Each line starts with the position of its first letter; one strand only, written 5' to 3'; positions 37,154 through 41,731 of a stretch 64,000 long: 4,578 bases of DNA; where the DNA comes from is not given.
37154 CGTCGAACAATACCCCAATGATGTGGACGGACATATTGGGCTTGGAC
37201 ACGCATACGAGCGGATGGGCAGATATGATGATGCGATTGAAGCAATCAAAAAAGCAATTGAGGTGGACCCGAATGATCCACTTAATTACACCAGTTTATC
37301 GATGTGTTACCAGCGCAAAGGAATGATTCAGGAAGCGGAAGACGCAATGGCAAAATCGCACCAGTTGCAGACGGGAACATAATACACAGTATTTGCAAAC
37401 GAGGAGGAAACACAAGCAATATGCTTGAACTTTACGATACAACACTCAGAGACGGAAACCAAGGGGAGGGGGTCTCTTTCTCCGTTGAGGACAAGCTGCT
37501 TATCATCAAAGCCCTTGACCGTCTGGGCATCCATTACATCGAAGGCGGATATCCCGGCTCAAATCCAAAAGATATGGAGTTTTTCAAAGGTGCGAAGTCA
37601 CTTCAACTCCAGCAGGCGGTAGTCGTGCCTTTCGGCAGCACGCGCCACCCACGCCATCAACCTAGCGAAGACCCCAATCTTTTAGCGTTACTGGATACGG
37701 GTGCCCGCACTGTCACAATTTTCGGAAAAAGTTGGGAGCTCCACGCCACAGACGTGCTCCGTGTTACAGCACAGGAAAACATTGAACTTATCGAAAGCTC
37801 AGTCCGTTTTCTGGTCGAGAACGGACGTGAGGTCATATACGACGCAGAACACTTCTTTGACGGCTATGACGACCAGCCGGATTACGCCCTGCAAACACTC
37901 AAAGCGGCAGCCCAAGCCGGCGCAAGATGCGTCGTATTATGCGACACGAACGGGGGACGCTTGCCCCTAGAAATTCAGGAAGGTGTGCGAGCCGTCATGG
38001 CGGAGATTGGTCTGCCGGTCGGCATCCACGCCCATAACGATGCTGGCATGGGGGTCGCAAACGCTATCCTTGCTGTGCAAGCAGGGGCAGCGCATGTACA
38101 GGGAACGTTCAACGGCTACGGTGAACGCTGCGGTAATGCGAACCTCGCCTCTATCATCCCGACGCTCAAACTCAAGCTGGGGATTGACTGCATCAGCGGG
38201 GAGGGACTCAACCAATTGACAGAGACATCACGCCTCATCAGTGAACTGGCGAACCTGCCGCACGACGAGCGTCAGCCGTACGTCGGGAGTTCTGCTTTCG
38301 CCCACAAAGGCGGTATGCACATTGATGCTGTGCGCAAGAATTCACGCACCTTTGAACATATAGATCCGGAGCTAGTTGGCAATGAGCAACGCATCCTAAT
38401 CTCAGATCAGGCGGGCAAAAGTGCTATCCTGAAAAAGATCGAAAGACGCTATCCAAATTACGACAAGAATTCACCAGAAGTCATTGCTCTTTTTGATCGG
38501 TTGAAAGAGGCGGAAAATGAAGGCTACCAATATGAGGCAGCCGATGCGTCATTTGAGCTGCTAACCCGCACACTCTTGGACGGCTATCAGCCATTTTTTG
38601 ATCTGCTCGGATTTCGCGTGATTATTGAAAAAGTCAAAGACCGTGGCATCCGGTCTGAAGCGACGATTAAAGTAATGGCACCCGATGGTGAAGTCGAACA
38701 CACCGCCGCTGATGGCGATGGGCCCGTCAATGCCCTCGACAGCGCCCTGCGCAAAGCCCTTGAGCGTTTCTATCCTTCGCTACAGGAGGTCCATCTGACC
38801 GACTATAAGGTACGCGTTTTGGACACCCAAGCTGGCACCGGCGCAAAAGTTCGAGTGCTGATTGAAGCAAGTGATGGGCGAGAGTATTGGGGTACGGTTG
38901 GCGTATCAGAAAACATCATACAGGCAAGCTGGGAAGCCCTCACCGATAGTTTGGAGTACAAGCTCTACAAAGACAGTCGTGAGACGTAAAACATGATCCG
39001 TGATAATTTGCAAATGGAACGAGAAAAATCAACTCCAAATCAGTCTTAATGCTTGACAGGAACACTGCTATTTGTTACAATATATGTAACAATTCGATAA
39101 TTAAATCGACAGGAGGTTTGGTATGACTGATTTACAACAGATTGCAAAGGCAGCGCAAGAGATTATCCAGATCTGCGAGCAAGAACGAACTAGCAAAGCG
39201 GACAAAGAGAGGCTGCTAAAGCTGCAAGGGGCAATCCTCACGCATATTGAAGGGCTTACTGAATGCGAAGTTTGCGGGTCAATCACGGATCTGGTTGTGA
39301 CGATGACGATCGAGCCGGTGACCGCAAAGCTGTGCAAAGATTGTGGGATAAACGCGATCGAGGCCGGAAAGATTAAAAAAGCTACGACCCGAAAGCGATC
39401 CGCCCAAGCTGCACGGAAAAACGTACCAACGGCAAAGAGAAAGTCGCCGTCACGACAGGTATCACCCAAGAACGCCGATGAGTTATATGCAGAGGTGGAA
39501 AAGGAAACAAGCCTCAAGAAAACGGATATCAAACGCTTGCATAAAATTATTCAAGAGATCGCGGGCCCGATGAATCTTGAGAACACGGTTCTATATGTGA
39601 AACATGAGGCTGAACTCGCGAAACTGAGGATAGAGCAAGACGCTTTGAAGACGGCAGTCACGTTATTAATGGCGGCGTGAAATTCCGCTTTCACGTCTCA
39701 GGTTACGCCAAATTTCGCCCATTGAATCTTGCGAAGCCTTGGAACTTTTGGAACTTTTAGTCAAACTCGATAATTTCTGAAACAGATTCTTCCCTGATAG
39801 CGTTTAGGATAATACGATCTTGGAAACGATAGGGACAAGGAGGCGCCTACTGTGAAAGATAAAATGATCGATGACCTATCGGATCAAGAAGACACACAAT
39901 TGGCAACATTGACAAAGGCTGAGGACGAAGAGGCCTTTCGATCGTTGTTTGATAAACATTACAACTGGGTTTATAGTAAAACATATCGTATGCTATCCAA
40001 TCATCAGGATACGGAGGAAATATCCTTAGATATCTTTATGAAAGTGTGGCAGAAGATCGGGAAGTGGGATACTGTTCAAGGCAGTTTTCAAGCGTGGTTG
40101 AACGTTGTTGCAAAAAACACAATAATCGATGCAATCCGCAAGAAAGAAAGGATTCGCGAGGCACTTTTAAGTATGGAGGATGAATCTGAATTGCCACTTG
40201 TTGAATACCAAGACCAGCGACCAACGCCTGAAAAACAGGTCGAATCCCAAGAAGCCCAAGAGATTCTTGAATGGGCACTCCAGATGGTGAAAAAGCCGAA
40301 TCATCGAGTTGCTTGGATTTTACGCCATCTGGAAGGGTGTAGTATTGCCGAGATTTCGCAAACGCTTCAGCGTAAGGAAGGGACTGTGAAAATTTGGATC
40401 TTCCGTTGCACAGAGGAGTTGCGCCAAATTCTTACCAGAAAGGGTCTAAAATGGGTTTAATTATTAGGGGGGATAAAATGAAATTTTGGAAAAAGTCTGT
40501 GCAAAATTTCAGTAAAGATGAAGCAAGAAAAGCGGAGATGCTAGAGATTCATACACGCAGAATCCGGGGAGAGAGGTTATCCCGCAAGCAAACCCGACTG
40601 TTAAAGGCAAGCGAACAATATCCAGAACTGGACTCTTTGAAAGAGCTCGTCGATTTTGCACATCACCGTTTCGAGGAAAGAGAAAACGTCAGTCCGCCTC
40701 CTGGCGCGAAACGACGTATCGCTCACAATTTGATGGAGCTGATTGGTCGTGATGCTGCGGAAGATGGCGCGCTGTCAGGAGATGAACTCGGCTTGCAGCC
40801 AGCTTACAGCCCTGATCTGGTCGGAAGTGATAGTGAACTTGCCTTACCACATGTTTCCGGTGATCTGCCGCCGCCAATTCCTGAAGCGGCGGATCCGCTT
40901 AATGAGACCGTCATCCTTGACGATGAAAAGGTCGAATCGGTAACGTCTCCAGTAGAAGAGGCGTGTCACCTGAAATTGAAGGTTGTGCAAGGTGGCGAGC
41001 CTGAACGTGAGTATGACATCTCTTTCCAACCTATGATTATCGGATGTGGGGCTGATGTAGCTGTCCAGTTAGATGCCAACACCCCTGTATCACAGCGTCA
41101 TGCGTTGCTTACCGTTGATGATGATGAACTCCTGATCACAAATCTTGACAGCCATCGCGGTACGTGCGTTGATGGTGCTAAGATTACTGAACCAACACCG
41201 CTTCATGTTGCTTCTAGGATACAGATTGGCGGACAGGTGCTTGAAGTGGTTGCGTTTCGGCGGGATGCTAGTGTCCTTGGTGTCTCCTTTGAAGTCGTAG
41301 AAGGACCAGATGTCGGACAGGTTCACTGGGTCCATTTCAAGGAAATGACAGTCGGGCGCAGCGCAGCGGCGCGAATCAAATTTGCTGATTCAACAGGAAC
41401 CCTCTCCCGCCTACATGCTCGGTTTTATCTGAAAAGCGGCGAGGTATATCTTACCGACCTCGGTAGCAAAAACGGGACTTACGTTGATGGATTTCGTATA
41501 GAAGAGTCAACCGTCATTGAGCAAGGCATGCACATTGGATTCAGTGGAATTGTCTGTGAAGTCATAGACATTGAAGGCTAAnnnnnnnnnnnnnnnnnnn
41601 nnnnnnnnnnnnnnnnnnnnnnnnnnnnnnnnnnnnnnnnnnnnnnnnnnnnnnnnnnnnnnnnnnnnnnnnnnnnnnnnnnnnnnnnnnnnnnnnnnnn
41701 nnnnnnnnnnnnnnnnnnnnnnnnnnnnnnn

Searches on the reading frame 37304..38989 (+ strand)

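Call 11: search_protein_families(library=pfam, proteins=[window:37304-38989:+])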
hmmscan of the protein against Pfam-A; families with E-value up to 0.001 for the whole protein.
window:37304-38989:+ (561 aa): 3 families
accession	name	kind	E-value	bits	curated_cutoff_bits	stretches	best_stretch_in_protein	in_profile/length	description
PF00682.25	HMGL-like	-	9.9e-50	169.8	29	1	41-311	2-259/260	HMGL-like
PF08502.15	LeuA_dimer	-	9.1e-26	90.7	24.9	1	412-553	2-130/131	LeuA allosteric (dimerisation) domain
PF22617.1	HCS_D2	-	1.1e-12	48.5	27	1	327-403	2-77/82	Homocitrate synthase post-HMGL domain-like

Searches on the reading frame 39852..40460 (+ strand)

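Call 11: search_protein_families(library=pfam, proteins=[window:39852-40460:+])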
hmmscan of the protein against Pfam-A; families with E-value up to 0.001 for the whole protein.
window:39852-40460:+ (202 aa): 2 families
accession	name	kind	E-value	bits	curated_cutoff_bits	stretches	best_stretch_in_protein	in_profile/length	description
PF04542.20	Sigma70_r2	-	2e-16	60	24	1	32-100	1-70/71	Sigma-70 region 2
PF08281.18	Sigma70_r4_2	-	3.1e-07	30.4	25.7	1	156-185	20-49/54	Sigma-70, region 4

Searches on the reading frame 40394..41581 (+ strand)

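Call 11: search_protein_families(library=pfam, proteins=[window:40394-41581:+])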
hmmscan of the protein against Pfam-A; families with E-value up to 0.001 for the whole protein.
window:40394-41581:+ (395 aa): 2 families
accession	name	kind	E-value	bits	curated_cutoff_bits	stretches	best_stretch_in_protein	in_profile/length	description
PF00498.31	FHA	-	1.9e-29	102.3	20.7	2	319-383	2-66/67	FHA domain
PF16697.10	Yop-YscD_cpl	-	1.8e-18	67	33.2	2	300-378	1-78/94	Inner membrane component of T3SS, cytoplasmic domain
